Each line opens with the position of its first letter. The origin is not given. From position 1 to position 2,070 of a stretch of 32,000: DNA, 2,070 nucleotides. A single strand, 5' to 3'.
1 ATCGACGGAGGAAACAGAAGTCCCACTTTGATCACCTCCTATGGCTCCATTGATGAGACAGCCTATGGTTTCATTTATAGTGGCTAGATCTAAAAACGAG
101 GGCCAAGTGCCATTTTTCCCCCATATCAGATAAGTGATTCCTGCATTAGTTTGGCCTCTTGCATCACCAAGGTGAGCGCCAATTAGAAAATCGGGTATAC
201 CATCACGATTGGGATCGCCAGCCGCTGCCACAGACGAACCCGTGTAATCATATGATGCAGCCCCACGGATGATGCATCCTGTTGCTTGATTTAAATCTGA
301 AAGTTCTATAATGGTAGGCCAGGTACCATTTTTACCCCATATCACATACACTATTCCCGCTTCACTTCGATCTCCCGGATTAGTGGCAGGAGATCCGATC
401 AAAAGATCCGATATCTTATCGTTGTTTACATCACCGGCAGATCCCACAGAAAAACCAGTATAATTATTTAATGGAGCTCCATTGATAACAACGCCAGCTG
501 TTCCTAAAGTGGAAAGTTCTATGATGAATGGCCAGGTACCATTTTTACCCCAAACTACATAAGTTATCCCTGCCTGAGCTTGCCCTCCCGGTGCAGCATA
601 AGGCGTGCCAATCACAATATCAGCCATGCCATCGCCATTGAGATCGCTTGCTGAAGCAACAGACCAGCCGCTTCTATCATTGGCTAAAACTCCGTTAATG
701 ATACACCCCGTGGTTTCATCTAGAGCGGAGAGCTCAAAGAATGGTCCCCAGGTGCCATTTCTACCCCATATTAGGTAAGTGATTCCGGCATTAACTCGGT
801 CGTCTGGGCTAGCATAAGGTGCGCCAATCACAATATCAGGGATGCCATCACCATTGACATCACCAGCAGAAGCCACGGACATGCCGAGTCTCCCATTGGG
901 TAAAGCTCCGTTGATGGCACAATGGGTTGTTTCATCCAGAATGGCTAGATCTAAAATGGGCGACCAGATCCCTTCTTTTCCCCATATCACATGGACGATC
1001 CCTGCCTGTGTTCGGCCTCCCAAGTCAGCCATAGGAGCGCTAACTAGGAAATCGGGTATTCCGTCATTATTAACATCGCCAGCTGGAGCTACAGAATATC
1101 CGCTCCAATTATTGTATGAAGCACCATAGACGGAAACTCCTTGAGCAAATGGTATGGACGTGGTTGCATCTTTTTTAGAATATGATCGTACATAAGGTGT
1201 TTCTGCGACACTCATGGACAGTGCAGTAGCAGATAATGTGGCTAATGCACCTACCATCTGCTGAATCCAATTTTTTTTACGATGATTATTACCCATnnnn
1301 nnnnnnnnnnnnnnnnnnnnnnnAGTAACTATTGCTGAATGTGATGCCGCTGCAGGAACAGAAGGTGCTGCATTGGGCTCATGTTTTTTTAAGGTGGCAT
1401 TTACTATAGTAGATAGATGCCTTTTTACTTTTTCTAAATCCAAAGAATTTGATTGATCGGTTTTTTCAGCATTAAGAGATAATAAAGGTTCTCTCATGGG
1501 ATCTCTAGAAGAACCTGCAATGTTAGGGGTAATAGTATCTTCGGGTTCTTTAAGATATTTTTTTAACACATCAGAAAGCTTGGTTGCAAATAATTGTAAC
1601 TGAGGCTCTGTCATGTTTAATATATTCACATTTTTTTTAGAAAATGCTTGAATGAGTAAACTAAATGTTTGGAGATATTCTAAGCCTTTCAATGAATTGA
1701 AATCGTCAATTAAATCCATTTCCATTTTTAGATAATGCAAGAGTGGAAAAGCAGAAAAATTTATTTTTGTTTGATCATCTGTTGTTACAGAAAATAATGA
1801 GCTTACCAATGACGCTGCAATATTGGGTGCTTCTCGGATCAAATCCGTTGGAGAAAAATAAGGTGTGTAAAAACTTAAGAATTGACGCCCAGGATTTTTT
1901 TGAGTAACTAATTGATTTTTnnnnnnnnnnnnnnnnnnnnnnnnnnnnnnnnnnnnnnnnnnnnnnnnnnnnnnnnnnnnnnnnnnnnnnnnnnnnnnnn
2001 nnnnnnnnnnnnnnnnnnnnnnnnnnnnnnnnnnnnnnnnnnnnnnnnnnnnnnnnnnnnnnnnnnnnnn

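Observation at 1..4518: Tandem pair of integrin-alpha-like type-I membrane proteins in a bacterium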

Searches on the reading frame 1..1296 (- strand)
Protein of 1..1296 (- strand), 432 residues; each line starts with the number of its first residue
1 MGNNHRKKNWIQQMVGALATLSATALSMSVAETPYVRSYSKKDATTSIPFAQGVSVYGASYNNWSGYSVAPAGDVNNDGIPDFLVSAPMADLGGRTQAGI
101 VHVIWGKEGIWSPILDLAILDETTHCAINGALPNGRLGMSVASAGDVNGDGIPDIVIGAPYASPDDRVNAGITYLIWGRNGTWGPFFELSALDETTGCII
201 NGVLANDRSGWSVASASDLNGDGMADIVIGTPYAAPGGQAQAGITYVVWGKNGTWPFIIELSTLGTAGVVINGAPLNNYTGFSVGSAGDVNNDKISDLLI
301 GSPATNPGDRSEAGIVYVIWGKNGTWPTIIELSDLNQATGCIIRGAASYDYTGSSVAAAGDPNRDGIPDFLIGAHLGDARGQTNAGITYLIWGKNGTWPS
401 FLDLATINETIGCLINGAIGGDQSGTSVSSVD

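Call 6: search_protein_families(library=pfam, proteins=[window:1-1296:-], max_evalue=0.1)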
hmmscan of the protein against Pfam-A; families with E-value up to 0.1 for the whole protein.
window:1-1296:- (432 aa): 5 families
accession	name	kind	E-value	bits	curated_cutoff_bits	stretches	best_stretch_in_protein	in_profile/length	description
PF01839.29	FG-GAP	-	1.5e-41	140.1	22.1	5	66-104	2-37/37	FG-GAP repeat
PF13517.12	FG-GAP_3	-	4.1e-15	56.6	26.9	5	146-229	1-61/61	FG-GAP-like repeat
PF21955.1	CarG-like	-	9.2e-07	29.5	28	0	146-183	9-46/144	Carbapenem resistance protein CarG-like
PF05860.19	TPS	-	0.043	14.2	33.5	0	44-80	19-57/252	TPS secretion domain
PF12256.14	TcdB_toxin_midN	-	0.057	13.2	24.8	0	215-235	31-51/181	Insecticide toxin TcdB middle/N-terminal region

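Call 15: find_homologous_proteins(query=window:1-1296:-, max_evalue=1e-100)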
Query window:1-1296:- (432 aa): 104 proteins with E <= 1e-100 among 8000 candidates.
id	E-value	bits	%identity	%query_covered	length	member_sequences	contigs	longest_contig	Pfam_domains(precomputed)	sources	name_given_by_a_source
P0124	5.7e-164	564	48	84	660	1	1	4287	PF01839.30,PF14312.13,PF13517.13,PF18962.8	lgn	-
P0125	1.6e-152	526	44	84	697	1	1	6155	PF01839.30,PF13517.13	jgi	jgi:hypothetical protein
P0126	6.2e-147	508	39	94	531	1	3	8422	PF01839.30,PF14312.13,PF13517.13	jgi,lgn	-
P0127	4.5e-143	495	41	89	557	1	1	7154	PF01839.30,PF14312.13,PF13517.13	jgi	jgi:hypothetical protein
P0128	3.7e-141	489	37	95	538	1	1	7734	PF01839.30,PF14312.13,PF13517.13,PF21955.1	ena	-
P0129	1.2e-140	487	42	79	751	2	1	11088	PF01839.30,PF13517.13,PF05345.19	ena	-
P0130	8.6e-137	474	41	88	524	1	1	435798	PF01839.30,PF13517.13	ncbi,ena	-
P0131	1.6e-136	474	40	96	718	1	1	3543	PF01839.30,PF14312.13,PF13517.13,PF05345.19,PF21955.1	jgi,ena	jgi:hypothetical protein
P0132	1.7e-136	473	43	88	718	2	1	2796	PF01839.30,PF14312.13,PF13517.13,PF05345.19,PF11558.14,PF21955.1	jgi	-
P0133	3.0e-136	473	40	95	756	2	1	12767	PF01839.30,PF14312.13,PF08548.18,PF13517.13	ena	-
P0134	1.1e-132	461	41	89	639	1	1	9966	PF01839.30,PF00353.26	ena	-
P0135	2.7e-132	460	43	86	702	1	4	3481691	PF01839.30,PF13517.13,PF21955.1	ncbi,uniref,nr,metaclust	ncbi:Integrins alpha chain [Nitrosococcus oceani ATCC 19707]|uniref:Integrins alpha chain n=2 Tax=Ni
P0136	1.8e-128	447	39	89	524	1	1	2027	PF01839.30,PF13517.13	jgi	jgi:hypothetical protein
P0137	3.1e-127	443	41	94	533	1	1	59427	PF01839.30,PF14312.13,PF13517.13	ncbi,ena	-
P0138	5.7e-127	442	42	84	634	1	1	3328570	PF01839.30,PF14312.13,PF13517.13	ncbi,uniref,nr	ncbi:integrin alpha [Nitrosococcus watsonii]|uniref:FG-GAP repeat protein n=1 Tax=Nitrosococcus wats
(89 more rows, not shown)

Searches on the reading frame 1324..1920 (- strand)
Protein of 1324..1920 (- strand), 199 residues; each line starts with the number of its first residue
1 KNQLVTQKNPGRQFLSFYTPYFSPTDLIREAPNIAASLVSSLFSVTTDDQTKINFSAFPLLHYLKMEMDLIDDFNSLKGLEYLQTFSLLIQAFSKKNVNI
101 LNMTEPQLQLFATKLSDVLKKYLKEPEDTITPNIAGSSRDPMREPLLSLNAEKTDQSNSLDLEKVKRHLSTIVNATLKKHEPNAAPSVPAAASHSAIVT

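Call 73: search_solved_structures(query=window:1324-1920:-, max_evalue=10)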
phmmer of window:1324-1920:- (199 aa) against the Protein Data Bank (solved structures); distinct sequences matched with E-value up to 10: 17.
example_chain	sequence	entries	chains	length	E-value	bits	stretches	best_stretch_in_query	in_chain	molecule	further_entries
1njf_A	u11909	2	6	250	0.33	14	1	116-193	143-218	DNA polymerase III subunit gamma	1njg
1xxi_B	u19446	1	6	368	0.59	13.2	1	117-193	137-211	DNA polymerase III subunit gamma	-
9oyl_B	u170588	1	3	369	0.59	13.2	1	117-193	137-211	DNA polymerase III subunit tau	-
1jr3_A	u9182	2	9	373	0.6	13.1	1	117-193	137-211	DNA polymerase III subunit gamma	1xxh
3glh_B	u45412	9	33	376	0.61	13.1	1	117-193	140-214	DNA polymerase III subunit tau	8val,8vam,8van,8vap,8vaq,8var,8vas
3glg_B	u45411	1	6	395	0.66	13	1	117-193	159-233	DNA polymerase III subunit tau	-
3glf_B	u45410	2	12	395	0.66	13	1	117-193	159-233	DNA polymerase III subunit tau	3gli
8giy_B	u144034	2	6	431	0.69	12.9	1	117-193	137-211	DNA polymerase III subunit tau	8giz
6loj_B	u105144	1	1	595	0.75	12.8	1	108-169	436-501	Guanylate-binding protein 1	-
8cqb_A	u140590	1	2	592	0.79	12.8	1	108-169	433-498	Guanylate-binding protein 1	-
6k1z_A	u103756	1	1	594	0.8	12.7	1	108-169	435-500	Guanylate-binding protein 1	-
8q4l_A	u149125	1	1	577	0.8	12.7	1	108-169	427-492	Guanylate-binding protein 1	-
1dg3_A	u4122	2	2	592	0.82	12.7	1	108-169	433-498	PROTEIN (INTERFERON-INDUCED GUANYLATE-BINDING PROTEIN 1) | INTERFERON-INDUCED GUANYLATE-BINDING PROTEIN 1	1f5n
8gj0_B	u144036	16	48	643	0.82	12.7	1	117-193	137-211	DNA polymerase III subunit tau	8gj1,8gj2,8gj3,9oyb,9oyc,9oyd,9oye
8r1a_A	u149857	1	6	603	0.88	12.6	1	108-169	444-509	Guanylate binding protein 1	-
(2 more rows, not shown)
